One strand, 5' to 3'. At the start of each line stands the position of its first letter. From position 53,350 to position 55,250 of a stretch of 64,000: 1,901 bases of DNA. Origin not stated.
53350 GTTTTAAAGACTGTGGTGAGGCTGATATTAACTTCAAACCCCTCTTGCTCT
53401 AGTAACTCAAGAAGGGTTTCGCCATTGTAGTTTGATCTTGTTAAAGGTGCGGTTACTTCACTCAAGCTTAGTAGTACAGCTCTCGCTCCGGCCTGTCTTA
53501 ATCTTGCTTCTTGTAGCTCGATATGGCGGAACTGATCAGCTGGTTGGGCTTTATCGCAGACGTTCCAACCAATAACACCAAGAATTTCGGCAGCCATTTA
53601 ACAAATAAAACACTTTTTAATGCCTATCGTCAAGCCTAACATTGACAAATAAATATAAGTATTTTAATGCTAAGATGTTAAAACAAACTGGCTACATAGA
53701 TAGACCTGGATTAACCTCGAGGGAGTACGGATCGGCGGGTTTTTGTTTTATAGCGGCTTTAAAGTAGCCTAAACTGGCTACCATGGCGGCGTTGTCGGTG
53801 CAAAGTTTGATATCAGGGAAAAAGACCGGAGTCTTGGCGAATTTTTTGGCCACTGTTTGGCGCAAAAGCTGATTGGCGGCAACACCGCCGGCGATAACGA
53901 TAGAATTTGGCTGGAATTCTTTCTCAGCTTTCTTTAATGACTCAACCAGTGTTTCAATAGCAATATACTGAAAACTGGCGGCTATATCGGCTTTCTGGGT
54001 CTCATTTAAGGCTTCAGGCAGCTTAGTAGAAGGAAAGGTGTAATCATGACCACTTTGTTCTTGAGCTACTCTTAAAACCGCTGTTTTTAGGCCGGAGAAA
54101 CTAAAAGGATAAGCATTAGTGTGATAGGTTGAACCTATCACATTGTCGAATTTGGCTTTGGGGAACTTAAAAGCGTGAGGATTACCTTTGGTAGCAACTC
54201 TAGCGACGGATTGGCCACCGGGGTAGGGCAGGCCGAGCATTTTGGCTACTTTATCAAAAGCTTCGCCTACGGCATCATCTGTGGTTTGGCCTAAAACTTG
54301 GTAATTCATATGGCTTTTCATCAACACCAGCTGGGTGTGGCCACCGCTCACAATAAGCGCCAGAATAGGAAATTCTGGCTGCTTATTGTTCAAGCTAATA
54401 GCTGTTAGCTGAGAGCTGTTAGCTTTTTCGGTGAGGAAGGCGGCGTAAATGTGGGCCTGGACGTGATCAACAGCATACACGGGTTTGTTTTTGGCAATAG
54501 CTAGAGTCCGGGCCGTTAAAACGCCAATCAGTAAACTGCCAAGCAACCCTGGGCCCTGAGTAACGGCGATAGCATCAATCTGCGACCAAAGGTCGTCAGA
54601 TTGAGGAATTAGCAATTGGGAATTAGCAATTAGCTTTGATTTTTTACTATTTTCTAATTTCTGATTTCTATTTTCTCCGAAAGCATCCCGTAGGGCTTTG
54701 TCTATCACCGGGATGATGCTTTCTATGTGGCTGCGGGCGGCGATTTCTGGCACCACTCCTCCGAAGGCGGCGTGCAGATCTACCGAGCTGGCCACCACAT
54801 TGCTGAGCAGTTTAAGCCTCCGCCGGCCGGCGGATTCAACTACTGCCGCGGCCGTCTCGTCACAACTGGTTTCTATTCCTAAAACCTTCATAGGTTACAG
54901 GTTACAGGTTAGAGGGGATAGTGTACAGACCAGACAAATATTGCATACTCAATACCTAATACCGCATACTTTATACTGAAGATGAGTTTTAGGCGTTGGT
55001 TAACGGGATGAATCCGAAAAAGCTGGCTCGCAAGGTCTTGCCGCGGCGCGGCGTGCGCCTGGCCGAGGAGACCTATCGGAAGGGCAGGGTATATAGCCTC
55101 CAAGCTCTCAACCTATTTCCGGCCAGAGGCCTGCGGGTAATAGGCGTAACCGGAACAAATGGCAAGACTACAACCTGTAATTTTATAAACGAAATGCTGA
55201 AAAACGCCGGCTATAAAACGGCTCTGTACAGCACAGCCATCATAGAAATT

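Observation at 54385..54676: tsaD carries two in-frame insertions made of the same word repeats that fill intergenic spacers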

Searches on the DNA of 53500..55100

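Call 61: search_rna_families(source=window, start=53500, end=55100, threshold=evalue, max_evalue=1)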
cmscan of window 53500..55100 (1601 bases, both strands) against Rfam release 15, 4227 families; matches with E-value up to 1: 2.
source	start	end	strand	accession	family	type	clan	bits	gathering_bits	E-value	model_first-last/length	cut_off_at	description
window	54011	54037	-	RF01365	CRISPR-DR52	Gene; CRISPR;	-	26.7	50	0.025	1-37/37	no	CRISPR RNA direct repeat element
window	54640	54664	+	RF01355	CRISPR-DR26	Gene; CRISPR;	-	22.7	39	0.54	1-25/25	no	CRISPR RNA direct repeat element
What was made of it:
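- On Structured RNA family (Rfam): Only two sub-threshold CRISPR-repeat matches were found (call 61).
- Tried and rejected: Only two sub-threshold CRISPR-repeat hits (call 61).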
